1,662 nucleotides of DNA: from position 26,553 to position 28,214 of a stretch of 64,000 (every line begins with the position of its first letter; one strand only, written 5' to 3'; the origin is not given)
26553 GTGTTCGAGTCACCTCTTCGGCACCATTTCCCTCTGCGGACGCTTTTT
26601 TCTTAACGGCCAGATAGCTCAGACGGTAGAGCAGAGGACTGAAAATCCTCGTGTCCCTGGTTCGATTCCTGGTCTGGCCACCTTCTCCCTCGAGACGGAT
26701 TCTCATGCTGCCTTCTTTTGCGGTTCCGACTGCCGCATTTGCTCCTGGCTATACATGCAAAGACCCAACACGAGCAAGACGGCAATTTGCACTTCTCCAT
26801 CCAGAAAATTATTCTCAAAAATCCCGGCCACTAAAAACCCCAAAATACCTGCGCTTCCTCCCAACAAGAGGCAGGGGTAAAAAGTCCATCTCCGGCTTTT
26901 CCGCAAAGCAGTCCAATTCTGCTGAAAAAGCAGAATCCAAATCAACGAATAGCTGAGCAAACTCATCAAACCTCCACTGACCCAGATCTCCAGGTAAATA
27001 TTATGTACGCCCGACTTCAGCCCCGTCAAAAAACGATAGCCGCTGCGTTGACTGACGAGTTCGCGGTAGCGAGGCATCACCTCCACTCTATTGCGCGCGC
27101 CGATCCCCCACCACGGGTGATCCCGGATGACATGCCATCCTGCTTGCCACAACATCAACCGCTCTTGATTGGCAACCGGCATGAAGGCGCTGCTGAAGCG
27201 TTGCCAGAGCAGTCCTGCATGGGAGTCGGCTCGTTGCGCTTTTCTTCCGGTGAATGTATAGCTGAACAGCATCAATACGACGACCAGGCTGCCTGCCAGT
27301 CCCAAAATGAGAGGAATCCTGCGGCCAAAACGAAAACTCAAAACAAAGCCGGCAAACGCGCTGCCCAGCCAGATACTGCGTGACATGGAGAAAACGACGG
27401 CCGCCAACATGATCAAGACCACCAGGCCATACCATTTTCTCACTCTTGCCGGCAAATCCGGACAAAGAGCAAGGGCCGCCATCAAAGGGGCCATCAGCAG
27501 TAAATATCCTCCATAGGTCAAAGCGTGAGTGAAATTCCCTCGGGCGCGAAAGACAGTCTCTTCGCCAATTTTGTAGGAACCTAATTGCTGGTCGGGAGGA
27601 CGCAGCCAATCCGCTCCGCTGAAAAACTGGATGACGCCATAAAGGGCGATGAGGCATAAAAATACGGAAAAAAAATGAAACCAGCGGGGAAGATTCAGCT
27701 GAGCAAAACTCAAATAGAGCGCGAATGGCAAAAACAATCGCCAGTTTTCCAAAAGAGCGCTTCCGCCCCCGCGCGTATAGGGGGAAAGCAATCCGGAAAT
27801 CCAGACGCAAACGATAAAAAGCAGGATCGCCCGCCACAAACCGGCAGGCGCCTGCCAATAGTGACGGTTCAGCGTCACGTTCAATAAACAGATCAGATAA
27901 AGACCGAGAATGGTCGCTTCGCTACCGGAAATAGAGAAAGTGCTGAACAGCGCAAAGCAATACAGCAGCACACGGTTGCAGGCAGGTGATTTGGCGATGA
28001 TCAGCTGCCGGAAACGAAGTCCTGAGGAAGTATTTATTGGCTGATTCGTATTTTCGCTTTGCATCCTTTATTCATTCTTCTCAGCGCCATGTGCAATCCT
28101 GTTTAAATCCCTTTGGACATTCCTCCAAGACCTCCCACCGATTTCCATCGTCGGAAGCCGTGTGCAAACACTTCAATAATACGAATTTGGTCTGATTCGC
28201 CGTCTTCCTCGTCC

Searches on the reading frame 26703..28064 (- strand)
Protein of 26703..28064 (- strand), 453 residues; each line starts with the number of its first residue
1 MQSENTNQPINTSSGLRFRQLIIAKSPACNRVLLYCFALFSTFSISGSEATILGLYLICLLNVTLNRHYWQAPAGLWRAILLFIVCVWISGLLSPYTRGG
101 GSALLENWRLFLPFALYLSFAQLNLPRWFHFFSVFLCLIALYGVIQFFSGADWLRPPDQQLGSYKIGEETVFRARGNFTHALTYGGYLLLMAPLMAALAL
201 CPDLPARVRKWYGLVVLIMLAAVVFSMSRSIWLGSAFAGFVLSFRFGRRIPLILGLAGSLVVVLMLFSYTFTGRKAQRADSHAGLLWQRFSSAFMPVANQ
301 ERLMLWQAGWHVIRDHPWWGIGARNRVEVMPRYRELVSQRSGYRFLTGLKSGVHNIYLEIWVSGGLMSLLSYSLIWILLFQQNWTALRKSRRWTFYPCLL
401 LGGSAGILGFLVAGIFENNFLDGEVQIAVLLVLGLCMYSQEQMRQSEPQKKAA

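Call 10: search_protein_families(library=pfam, proteins=[window:26703-28064:-])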
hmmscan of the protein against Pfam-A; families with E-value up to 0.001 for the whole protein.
window:26703-28064:- (453 aa): 1 family
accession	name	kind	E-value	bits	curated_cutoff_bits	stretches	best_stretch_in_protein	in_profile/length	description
PF04932.20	Wzy_C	-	3.2e-19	69.6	31.7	1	214-372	1-148/149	O-Antigen ligase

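Call 11: search_protein_families(library=ncbifam, proteins=[window:26703-28064:-])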
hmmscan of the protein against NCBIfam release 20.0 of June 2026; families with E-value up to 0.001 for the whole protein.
window:26703-28064:- (453 aa): 1 family
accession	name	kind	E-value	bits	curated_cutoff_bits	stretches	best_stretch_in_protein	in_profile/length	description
NF012031.0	PRK15487.1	equivalog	4.6e-05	22.7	277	1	213-433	192-397/404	O-antigen ligase RfaL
